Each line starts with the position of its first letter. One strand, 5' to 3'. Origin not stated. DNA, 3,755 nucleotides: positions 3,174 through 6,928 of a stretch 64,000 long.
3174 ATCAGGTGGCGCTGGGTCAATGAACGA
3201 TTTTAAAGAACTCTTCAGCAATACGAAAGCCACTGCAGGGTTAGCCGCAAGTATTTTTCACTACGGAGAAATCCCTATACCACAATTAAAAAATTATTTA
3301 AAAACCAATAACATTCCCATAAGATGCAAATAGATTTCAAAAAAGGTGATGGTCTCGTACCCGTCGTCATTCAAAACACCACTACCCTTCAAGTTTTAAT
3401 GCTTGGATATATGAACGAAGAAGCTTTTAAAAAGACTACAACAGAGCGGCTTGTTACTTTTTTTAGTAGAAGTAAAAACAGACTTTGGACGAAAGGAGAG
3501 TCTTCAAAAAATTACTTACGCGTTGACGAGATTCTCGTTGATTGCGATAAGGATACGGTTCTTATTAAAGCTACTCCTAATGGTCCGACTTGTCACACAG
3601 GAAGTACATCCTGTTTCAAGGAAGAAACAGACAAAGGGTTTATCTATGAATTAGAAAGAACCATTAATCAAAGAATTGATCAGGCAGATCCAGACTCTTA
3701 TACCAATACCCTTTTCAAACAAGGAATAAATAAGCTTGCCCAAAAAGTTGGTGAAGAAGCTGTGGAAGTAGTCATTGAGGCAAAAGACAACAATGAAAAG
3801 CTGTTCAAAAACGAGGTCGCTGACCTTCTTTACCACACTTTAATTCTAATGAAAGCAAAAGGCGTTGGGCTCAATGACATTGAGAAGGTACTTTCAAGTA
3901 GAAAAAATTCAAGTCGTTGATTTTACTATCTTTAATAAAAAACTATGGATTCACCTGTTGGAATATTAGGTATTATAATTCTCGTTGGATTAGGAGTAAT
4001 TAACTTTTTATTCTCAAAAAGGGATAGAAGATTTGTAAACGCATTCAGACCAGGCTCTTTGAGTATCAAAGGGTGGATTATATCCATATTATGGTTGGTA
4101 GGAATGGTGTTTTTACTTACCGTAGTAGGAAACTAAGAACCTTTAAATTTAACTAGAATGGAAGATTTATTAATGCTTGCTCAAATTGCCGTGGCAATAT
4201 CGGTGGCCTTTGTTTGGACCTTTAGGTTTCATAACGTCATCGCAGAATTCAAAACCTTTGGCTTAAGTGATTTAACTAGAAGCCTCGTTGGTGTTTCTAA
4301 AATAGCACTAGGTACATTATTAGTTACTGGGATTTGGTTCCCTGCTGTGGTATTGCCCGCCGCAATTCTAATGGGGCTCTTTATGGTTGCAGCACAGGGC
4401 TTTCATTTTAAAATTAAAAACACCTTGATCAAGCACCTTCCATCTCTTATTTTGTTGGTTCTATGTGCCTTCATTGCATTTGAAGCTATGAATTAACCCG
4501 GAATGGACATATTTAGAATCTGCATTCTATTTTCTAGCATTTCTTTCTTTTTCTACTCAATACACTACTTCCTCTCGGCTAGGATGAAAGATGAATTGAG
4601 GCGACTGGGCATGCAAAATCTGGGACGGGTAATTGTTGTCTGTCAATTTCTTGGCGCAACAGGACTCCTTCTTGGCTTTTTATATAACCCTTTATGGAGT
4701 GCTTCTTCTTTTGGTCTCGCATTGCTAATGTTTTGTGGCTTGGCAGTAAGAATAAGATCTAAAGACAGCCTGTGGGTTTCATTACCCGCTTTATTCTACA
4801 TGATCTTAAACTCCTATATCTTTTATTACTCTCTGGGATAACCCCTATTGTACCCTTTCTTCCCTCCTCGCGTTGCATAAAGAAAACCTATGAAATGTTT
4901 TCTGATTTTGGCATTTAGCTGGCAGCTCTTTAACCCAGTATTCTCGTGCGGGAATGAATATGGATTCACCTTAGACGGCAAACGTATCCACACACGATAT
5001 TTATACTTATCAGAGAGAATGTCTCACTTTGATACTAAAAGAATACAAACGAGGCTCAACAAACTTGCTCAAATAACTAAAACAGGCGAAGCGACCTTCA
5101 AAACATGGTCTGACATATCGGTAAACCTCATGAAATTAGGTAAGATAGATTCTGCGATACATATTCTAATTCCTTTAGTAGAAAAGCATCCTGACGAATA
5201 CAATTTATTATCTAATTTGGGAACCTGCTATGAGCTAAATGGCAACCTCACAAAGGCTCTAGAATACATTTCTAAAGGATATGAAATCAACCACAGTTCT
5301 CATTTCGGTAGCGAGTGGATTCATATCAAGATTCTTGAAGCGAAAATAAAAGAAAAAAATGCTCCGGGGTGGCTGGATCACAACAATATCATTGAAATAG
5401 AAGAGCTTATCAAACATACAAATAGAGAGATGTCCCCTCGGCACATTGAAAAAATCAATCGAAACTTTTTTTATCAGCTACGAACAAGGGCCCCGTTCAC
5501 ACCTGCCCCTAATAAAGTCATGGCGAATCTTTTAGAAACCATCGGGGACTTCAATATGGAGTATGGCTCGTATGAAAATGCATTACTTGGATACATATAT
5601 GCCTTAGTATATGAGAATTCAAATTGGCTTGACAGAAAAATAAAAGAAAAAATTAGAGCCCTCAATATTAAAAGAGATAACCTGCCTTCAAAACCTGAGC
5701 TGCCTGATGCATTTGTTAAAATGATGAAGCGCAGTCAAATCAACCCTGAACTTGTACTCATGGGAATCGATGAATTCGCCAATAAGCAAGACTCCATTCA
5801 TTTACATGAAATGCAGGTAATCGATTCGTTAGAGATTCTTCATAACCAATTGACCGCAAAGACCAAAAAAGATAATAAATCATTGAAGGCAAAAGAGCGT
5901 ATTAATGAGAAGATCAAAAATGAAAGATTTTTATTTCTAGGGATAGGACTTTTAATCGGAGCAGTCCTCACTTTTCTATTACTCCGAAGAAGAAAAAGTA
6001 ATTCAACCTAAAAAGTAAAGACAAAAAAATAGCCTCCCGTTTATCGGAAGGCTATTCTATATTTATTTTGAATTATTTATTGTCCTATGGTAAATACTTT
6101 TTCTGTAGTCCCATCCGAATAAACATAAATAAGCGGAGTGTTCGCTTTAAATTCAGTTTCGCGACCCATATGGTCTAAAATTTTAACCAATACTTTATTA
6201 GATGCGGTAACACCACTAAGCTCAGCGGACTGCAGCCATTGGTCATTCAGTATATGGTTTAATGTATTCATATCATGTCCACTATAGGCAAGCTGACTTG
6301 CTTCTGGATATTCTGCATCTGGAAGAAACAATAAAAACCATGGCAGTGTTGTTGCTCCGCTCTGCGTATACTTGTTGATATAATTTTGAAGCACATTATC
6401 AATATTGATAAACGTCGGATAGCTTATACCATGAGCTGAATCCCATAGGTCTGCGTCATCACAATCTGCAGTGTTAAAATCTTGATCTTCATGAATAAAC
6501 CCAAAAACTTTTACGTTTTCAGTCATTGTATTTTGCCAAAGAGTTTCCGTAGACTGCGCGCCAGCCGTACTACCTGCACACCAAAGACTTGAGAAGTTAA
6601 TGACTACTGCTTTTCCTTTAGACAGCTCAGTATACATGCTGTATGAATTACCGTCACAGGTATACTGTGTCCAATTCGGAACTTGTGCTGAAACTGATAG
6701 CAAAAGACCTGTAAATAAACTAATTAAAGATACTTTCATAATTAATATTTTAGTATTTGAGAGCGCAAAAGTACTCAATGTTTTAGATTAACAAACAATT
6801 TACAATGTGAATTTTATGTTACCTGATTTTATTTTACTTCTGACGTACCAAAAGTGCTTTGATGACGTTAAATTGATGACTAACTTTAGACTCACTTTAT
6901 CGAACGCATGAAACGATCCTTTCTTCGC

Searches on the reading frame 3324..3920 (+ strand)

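Call 26: search_protein_families(library=pfam, proteins=[window:3324-3920:+], max_evalue=0.001)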
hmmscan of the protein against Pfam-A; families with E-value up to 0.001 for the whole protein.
window:3324-3920:+ (198 aa): 3 families
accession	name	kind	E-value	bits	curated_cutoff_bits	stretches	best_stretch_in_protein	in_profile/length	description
PF01502.23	PRA-CH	-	9.4e-32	109.1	27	1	26-99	1-74/74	Phosphoribosyl-AMP cyclohydrolase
PF01503.22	PRA-PH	-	4.5e-20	72.3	21.3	1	108-193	2-85/86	Phosphoribosyl-ATP pyrophosphohydrolase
PF03819.22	MazG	-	0.00012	22.7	22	1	133-191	1-62/74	MazG nucleotide pyrophosphohydrolase domain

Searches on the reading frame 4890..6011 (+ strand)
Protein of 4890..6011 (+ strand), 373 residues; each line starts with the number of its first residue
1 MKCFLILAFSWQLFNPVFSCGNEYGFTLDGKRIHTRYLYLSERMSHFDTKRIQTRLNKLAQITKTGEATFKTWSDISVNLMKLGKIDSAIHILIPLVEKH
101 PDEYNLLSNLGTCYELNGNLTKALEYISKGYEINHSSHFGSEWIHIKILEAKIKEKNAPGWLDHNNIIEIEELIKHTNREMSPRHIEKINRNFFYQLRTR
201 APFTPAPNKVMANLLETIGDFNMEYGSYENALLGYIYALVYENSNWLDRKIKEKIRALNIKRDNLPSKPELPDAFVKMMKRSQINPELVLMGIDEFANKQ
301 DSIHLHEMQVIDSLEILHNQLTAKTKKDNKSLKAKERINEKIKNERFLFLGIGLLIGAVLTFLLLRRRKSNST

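Call 26: search_protein_families(library=pfam, proteins=[window:4890-6011:+], max_evalue=0.001)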
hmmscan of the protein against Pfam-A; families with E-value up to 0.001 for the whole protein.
window:4890-6011:+ (373 aa): 4 families
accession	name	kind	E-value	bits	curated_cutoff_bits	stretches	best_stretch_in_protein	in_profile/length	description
PF13432.12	TPR_16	-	6.8e-06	26.9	32.7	1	80-130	7-57/65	Tetratricopeptide repeat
PF00515.34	TPR_1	-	1.1e-05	25.4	27.8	1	106-136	3-33/34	Tetratricopeptide repeat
PF07719.23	TPR_2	-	0.0001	22.6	27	0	106-134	3-31/34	Tetratricopeptide repeat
PF13431.12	TPR_17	-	0.0007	20.1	24.4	0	97-125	6-34/34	Tetratricopeptide repeat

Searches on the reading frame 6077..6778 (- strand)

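Call 26: search_protein_families(library=pfam, proteins=[window:6077-6778:-], max_evalue=0.001)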
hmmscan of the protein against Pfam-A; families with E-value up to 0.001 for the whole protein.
window:6077-6778:- (233 aa): 2 families
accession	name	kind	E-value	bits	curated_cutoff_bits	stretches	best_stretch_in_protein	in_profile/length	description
PF00578.27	AhpC-TSA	-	7.6e-06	26.3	26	1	30-129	2-93/124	AhpC/TSA family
PF08534.16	Redoxin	-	0.00094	19.4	26.6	0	31-124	4-92/148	Redoxin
